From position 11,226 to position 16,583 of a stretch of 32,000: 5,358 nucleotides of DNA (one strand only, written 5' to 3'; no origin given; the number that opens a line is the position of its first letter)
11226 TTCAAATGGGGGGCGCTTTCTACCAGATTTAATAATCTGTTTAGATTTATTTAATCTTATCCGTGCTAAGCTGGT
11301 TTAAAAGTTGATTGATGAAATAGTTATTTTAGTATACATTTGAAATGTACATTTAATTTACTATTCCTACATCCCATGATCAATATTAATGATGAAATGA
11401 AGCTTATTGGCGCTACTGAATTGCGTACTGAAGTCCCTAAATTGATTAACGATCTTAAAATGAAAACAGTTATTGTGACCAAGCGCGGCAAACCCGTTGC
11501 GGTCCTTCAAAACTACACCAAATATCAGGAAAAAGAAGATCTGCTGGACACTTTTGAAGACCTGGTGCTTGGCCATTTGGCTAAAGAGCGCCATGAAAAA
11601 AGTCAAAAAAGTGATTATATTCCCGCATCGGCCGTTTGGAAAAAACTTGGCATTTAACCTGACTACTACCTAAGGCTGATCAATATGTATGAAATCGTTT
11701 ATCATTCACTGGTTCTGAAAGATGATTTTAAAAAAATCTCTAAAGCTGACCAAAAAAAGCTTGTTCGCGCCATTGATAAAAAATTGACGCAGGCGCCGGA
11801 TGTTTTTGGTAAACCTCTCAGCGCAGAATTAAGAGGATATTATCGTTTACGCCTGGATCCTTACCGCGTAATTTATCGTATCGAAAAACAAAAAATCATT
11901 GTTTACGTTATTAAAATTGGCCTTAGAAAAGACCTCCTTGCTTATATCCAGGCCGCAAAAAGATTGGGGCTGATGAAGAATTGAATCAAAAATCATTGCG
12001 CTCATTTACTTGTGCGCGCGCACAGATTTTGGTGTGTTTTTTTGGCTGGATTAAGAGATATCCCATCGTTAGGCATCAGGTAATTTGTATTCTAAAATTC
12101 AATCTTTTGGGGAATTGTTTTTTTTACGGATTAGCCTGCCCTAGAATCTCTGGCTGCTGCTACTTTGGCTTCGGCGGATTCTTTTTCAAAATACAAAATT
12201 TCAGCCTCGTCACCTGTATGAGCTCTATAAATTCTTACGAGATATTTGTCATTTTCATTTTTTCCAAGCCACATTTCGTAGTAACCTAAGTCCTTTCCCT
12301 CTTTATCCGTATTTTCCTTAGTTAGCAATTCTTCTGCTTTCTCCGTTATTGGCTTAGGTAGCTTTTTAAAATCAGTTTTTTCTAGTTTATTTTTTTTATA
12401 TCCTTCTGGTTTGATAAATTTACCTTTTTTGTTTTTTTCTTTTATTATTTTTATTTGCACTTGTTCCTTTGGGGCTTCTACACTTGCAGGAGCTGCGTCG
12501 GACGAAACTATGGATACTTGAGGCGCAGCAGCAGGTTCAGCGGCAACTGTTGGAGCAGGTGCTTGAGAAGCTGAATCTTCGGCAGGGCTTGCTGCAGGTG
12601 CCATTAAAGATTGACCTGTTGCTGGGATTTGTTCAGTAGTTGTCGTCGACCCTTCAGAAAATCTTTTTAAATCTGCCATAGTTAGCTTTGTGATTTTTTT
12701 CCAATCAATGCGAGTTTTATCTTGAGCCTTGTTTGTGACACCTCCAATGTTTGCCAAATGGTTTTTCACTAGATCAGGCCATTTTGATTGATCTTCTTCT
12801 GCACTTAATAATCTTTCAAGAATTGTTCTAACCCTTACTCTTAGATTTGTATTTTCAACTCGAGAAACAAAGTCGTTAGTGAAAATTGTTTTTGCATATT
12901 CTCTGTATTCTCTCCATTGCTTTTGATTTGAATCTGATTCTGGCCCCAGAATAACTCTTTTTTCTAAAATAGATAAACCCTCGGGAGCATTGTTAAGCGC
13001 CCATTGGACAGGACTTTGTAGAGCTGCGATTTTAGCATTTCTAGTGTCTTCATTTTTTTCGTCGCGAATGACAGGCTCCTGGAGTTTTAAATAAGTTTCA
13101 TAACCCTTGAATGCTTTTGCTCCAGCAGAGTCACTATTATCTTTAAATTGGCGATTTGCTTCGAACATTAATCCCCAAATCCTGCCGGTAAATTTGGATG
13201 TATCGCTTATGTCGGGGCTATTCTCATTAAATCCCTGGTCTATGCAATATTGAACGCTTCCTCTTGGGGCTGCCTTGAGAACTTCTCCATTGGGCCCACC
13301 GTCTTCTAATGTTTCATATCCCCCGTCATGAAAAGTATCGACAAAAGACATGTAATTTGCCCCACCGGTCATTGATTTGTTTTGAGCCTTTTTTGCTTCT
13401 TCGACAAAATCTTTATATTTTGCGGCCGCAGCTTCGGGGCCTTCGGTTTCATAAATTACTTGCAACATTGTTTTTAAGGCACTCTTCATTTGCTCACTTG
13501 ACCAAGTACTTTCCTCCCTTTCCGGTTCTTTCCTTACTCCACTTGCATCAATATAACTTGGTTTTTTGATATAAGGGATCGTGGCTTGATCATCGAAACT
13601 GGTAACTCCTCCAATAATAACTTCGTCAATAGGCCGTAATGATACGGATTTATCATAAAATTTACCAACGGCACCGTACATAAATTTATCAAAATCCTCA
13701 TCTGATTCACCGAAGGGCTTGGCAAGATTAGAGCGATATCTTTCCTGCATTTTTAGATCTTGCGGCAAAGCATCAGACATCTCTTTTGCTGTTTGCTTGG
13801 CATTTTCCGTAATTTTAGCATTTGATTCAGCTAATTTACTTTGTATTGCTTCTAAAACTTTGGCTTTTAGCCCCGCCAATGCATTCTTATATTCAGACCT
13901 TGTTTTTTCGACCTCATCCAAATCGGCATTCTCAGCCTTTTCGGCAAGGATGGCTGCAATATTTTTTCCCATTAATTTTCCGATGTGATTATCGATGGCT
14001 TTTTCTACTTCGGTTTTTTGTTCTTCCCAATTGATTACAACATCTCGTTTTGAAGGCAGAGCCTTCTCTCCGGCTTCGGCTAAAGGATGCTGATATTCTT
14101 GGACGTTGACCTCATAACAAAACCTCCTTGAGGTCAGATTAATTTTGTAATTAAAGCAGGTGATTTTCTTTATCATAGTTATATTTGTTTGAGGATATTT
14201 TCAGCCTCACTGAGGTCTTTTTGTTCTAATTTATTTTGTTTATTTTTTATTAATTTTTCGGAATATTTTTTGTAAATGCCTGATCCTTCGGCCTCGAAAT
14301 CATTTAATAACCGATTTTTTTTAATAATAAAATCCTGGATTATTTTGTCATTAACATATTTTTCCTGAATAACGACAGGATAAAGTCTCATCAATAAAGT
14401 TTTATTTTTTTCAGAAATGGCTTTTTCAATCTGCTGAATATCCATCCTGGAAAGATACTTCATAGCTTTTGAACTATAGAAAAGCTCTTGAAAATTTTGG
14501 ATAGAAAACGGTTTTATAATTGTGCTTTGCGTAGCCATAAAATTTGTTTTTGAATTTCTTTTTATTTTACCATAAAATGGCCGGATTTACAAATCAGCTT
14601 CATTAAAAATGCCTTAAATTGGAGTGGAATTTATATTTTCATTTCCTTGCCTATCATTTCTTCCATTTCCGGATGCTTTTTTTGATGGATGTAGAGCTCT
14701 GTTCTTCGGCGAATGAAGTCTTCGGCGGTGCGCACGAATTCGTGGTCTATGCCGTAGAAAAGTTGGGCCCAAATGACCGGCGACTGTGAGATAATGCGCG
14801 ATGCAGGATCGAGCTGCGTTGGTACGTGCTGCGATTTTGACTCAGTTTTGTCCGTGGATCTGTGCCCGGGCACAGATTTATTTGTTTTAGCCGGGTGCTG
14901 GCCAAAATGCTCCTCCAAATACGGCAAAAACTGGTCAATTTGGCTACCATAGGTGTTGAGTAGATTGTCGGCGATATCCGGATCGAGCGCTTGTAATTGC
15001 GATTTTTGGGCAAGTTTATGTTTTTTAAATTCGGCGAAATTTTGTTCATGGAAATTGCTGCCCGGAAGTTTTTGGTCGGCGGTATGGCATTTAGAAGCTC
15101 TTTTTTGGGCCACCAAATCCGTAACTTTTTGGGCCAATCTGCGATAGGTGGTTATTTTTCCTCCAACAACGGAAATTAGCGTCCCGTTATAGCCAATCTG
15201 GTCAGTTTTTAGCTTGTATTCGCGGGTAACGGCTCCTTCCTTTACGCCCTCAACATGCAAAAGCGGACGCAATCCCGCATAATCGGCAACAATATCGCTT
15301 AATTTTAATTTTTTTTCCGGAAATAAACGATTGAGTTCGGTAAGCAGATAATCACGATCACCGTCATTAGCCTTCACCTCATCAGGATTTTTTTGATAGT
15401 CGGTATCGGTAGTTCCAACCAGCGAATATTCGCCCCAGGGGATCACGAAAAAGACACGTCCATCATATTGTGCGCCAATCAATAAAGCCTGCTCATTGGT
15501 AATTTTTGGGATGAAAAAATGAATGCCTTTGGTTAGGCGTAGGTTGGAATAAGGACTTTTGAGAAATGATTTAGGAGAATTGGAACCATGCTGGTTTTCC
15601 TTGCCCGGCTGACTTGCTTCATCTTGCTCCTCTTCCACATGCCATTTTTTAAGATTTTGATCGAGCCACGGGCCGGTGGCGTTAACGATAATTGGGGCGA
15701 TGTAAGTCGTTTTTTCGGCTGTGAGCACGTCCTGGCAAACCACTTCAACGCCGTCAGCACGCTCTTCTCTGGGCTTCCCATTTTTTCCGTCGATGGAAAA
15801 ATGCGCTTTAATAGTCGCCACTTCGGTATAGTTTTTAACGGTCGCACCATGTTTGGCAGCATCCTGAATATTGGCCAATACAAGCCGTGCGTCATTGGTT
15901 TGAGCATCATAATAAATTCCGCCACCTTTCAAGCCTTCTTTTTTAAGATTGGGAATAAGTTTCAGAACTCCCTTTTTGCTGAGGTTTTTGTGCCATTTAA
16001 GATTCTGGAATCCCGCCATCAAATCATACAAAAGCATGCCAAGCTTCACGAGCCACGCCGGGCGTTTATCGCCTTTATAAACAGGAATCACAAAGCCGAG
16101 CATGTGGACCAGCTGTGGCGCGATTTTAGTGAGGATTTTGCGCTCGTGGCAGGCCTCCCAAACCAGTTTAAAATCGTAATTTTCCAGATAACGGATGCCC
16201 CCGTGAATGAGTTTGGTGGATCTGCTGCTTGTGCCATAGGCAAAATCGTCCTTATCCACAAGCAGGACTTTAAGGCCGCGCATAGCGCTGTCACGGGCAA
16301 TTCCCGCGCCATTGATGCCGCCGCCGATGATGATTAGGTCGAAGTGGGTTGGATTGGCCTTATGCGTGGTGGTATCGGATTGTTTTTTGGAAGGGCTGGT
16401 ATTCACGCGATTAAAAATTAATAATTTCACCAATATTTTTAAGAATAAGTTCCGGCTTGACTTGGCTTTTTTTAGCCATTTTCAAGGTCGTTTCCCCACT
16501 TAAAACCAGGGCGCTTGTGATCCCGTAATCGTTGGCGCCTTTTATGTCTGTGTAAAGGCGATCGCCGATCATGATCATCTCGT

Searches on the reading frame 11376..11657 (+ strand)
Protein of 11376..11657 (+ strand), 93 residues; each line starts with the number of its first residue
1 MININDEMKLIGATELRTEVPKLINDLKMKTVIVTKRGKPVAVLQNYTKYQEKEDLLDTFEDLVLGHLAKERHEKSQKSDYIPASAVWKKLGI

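Call 89: search_protein_families(library=pfam, proteins=[window:11376-11657:+], max_evalue=0.01)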
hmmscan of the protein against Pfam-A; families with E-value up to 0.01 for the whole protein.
window:11376-11657:+ (93 aa): 2 families
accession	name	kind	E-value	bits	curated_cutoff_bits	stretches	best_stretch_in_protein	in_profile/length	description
PF02604.26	PhdYeFM_antitox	-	9.7e-08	32.1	29.8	1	8-72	1-66/74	Antitoxin Phd_YefM, type II toxin-antitoxin system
PF18506.7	RelB-like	-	0.0037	17.5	27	1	30-74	4-45/62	RelB Antitoxin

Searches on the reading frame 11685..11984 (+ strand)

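Call 89: search_protein_families(library=pfam, proteins=[window:11685-11984:+], max_evalue=0.01)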
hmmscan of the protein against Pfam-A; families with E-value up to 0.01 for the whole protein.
window:11685-11984:+ (99 aa): 2 families
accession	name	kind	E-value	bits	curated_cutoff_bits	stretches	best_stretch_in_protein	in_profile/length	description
PF05016.21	ParE_toxin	-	1.1e-08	35.9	23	1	12-83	8-87/89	ParE toxin of type II toxin-antitoxin system, parDE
PF05973.20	Gp49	-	0.00067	20.1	23.9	1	13-76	1-67/90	Phage derived protein Gp49-like (DUF891)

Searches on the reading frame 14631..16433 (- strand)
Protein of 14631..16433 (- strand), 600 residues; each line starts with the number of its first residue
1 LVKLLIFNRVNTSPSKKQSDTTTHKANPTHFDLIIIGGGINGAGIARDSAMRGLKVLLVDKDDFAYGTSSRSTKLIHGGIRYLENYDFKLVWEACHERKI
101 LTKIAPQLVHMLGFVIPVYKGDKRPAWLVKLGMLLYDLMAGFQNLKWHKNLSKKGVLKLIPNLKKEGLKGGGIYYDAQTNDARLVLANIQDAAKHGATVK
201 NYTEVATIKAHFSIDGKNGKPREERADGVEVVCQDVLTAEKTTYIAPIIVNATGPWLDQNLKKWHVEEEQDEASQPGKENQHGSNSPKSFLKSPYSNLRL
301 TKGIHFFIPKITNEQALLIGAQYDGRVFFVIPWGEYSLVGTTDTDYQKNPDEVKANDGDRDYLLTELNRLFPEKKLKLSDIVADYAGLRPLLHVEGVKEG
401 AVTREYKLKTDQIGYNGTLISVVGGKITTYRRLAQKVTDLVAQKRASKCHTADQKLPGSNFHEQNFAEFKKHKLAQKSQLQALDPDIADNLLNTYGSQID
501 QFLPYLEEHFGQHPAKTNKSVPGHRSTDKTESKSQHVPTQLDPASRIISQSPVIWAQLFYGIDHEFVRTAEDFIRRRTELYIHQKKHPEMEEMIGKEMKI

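Call 7: search_protein_families(library=pfam, proteins=[window:14631-16433:-], max_evalue=0.001)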
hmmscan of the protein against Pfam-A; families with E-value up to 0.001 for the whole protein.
window:14631-16433:- (600 aa): 3 families
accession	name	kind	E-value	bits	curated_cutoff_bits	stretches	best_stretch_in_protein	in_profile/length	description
PF01266.30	DAO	-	1.1e-47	163.7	27.9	1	32-396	1-316/353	FAD dependent oxidoreductase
PF16901.10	DAO_C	-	1.8e-14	54.2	31.4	1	449-587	1-104/126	C-terminal domain of alpha-glycerophosphate oxidase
PF13450.12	NAD_binding_8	-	0.00022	21.9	21.9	0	35-70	1-36/68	NAD(P)-binding Rossmann-like domain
